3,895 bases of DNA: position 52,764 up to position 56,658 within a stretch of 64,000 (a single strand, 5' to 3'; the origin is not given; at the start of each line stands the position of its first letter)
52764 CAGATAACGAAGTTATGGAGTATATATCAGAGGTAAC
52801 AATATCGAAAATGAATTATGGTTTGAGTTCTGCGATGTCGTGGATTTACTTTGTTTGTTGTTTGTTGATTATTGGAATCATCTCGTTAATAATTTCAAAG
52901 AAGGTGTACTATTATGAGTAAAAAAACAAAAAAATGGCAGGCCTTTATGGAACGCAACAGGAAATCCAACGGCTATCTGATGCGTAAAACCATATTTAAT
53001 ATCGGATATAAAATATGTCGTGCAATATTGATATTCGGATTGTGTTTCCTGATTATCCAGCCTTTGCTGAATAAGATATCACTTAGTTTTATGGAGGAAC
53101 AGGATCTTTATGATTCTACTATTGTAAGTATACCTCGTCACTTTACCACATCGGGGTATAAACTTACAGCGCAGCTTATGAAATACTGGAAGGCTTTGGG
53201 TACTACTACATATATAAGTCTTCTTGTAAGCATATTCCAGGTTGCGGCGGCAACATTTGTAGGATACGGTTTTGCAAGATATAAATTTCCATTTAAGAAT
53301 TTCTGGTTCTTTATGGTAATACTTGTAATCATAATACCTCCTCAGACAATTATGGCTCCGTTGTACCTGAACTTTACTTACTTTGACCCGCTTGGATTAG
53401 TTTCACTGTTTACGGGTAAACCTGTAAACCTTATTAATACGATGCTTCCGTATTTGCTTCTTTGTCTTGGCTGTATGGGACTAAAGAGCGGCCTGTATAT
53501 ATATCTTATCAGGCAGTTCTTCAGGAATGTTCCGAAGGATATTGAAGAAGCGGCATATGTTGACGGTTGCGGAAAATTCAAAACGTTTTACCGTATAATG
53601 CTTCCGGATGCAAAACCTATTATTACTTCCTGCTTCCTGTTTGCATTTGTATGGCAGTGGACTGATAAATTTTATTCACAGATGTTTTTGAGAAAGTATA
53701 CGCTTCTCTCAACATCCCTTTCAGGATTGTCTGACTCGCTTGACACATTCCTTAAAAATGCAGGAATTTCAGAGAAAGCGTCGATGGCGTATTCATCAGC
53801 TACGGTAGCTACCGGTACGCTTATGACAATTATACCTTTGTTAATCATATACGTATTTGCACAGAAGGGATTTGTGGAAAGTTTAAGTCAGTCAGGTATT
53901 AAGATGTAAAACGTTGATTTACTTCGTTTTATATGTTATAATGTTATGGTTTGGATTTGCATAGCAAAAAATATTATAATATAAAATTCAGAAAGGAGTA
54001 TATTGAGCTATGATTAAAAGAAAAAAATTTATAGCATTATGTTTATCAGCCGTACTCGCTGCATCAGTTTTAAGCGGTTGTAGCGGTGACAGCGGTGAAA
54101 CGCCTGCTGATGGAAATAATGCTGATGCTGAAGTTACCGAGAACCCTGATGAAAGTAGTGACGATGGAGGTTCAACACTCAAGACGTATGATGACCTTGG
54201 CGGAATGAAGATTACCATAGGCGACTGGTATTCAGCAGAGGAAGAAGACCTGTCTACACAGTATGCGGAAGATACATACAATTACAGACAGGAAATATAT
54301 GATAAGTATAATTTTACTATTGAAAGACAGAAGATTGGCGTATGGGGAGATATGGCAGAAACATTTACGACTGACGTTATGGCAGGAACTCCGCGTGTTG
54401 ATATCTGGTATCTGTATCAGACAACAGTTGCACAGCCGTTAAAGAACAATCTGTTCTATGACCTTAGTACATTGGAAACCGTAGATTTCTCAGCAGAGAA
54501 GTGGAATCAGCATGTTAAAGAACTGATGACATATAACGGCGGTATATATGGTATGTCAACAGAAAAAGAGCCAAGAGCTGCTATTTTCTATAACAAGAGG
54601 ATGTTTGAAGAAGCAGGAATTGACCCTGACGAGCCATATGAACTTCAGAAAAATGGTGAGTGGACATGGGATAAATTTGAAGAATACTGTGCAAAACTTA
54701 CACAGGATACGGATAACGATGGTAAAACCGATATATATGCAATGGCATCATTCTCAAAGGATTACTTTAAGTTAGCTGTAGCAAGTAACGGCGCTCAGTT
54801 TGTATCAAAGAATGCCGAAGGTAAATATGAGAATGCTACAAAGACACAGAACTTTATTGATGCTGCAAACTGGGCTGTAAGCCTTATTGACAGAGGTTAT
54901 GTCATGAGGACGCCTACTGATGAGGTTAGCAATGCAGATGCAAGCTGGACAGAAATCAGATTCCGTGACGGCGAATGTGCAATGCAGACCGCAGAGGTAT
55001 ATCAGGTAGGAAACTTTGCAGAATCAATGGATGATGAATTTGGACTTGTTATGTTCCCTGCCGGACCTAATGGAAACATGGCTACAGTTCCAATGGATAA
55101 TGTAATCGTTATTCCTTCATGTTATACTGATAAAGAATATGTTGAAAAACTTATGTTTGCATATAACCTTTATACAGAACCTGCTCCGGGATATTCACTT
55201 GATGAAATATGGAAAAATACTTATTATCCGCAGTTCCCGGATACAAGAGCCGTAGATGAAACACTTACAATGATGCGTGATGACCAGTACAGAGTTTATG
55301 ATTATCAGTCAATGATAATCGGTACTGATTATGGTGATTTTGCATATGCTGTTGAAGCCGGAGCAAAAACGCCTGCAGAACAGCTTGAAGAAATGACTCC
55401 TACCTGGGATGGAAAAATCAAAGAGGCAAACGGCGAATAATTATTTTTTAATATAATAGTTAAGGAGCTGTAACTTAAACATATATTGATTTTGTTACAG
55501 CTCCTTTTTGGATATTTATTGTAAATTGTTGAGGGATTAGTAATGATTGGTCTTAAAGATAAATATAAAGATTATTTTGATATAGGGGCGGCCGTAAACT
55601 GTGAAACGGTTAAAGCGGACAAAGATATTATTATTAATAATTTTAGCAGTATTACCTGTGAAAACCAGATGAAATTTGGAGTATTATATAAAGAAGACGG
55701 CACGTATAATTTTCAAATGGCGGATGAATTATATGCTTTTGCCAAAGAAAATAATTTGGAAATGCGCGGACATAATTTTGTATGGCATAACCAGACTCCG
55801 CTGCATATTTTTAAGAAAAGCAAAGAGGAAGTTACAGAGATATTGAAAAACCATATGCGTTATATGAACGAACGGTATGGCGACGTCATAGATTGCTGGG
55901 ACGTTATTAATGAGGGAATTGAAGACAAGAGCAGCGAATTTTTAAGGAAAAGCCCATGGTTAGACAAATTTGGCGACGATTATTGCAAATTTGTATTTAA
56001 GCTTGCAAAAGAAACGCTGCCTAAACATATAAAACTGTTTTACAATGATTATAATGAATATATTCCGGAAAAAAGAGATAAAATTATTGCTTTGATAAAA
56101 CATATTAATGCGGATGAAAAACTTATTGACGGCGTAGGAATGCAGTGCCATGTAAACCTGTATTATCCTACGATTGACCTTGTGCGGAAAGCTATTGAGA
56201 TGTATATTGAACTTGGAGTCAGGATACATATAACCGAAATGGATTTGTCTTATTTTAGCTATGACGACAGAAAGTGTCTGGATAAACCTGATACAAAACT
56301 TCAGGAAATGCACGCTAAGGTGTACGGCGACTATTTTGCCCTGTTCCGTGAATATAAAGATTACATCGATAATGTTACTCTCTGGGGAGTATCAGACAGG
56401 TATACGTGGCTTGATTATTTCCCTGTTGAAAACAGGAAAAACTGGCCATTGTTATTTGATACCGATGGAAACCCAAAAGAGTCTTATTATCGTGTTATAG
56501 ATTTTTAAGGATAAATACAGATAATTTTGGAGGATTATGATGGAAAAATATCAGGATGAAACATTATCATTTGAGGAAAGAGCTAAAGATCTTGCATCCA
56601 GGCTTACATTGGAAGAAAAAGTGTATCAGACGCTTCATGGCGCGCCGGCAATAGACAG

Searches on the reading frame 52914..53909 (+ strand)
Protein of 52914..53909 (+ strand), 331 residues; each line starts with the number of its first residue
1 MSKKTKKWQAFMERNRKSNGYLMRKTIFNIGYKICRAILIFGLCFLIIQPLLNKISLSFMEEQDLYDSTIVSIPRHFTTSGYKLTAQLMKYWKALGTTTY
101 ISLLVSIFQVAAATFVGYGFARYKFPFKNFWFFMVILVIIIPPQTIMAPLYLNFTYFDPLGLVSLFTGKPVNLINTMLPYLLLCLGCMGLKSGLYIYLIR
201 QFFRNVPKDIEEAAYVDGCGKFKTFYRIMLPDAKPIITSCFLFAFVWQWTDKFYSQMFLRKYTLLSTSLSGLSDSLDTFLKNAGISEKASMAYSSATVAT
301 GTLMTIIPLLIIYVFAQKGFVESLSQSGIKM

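Call 4: search_protein_families(library=pfam, proteins=[window:52914-53909:+], max_evalue=0.001)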
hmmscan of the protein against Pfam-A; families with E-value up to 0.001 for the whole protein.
window:52914-53909:+ (331 aa): 1 family
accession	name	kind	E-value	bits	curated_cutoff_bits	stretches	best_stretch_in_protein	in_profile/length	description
PF00528.27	BPD_transp_1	-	2.9e-12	47.2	26.4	1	114-315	2-174/184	Binding-protein-dependent transport system inner membrane component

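Call 8: search_protein_families(library=ncbifam, proteins=[window:52914-53909:+], max_evalue=0.01)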
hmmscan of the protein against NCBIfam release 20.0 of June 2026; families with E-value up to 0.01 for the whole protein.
window:52914-53909:+ (331 aa): 15 families
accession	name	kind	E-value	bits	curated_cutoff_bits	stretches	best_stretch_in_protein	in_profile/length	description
NF008231.0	PRK10998.1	equivalog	8.1e-17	61.7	261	1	97-330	87-295/296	maltose ABC transporter permease MalG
NF008210.0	PRK10973.1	equivalog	2.9e-16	60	297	1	34-327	11-279/281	sn-glycerol-3-phosphate ABC transporter permease UgpE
NF040932.1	ABC_arch_GlcU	equivalog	2.4e-11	43.8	340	1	43-325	12-265/272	glucose ABC transporter permease GlcU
TIGR01581.1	Mo_ABC_porter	hypoth_equivalog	1.1e-10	41.4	210.3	1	94-246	22-169/225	ABC transporter permease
NF040839.1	tungstate_WtpB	equivalog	4.4e-10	39.6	340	1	90-245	41-190/251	tungstate ABC transporter permease WtpB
NF006939.0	PRK09421.1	equivalog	1.7e-07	30.9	262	1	91-246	8-159/230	molybdate ABC transporter permease subunit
TIGR02141.1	modB_ABC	equivalog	6.2e-07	29.2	182.6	1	101-246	6-146/208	molybdate ABC transporter permease subunit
TIGR02139.1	permease_CysT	equivalog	2e-05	24.3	246.1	1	89-245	46-197/265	sulfate ABC transporter permease subunit CysT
TIGR02138.1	phosphate_pstC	equivalog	4.1e-05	22.7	196.45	1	198-247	170-219/296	phosphate ABC transporter permease subunit PstC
TIGR00974.1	3a0107s02c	equivalog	0.0001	21.6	193.45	1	201-242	150-191/272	phosphate ABC transporter permease PstA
NF040931.1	ABC_arch_GlcT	equivalog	0.00013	21.7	360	1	94-318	50-270/278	glucose ABC transporter permease GlcT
TIGR03262.1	PhnU2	equivalog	0.00017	20.4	593.25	1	89-252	50-205/546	putative 2-aminoethylphosphonate ABC transporter permease subunit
NF007047.0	PRK09500.1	equivalog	0.00074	19.2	326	1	76-254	41-202/257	spermidine/putrescine ABC transporter permease PotC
NF007889.0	PRK10592.1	equivalog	0.0014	18.3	476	1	125-251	96-211/281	putrescine ABC transporter permease PotI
TIGR00969.1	3a0106s02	subfamily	0.0019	17.7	240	1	92-245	60-208/272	sulfate ABC transporter permease subunit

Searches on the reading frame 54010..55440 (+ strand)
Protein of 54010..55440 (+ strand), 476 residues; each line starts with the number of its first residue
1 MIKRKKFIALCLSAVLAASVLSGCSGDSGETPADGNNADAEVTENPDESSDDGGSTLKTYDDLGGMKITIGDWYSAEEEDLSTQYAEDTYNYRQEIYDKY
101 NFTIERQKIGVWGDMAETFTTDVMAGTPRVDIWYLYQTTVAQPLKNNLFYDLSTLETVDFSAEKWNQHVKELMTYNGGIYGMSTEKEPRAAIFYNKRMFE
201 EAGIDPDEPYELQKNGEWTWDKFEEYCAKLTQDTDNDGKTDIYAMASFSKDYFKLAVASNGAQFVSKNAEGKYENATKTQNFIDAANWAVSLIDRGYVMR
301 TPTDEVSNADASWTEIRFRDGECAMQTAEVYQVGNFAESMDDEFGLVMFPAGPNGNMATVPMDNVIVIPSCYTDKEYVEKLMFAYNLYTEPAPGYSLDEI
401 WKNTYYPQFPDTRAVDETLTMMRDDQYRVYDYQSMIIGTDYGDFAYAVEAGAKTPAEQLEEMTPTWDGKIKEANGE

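Call 4: search_protein_families(library=pfam, proteins=[window:54010-55440:+], max_evalue=0.001)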
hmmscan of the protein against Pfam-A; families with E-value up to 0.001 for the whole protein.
window:54010-55440:+ (476 aa): 2 families
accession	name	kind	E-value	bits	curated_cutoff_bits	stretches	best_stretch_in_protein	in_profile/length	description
PF13416.11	SBP_bac_8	-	6e-20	72.6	27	1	98-382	8-240/279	Bacterial extracellular solute-binding protein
PF01547.30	SBP_bac_1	-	2.7e-12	47.7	26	1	112-362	33-277/307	Bacterial extracellular solute-binding protein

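Call 8: search_protein_families(library=ncbifam, proteins=[window:54010-55440:+], max_evalue=0.01)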
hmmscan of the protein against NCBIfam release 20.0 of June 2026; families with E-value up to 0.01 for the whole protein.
window:54010-55440:+ (476 aa): 1 family
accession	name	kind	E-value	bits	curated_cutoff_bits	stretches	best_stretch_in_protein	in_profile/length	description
NF008211.0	PRK10974.1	equivalog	7e-05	21.6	411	1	191-354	149-297/439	sn-glycerol-3-phosphate ABC transporter substrate-binding protein UgpB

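Call 71: search_solved_structures(query=window:54010-55440:+, max_evalue=0.001)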
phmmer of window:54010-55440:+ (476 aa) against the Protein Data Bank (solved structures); distinct sequences matched with E-value up to 0.001: 6.
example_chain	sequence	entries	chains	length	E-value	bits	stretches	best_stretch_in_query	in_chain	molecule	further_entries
6rjy_A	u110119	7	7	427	1.6e-13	53.4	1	175-370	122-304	Arabino-oligosaccharids-binding protein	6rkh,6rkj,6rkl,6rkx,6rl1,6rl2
5k2y_A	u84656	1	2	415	6.5e-09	38.2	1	108-358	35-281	Probable periplasmic sugar-binding lipoprotein UspC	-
5k2x_A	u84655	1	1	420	6.8e-09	38.1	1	108-358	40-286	Sugar ABC transporter permease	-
4r9f_A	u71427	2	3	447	2.1e-05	26.6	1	121-369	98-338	MBP1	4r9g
6x84_A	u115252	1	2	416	4.5e-05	25.5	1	190-355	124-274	sn-glycerol-3-phosphate-binding periplasmic protein UgpB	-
4aq4_A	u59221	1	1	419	0.00052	22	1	190-355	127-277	SN-GLYCEROL-3-PHOSPHATE-BINDING PERIPLASMIC PROTEIN UGPB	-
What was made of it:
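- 54010..55440 (+): Ordinary SBP lipoprotein (SBP2). It is the movable and most divergent member of the cassette and the likely specificity determinant. Closest solved relative AbnE 6rjy (call 71).
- Checked: The closest solved relative of the downstream SBP is the arabino-oligosaccharide binder AbnE (6rjy, E 1.6e-13, call 71).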

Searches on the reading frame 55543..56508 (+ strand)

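Call 4: search_protein_families(library=pfam, proteins=[window:55543-56508:+], max_evalue=0.001)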
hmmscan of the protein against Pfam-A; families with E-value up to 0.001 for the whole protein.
window:55543-56508:+ (321 aa): 1 family
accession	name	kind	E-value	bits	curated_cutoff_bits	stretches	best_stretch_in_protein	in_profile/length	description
PF00331.26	Glyco_hydro_10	-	1.4e-85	287.7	22.1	1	4-320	2-310/311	Glycosyl hydrolase family 10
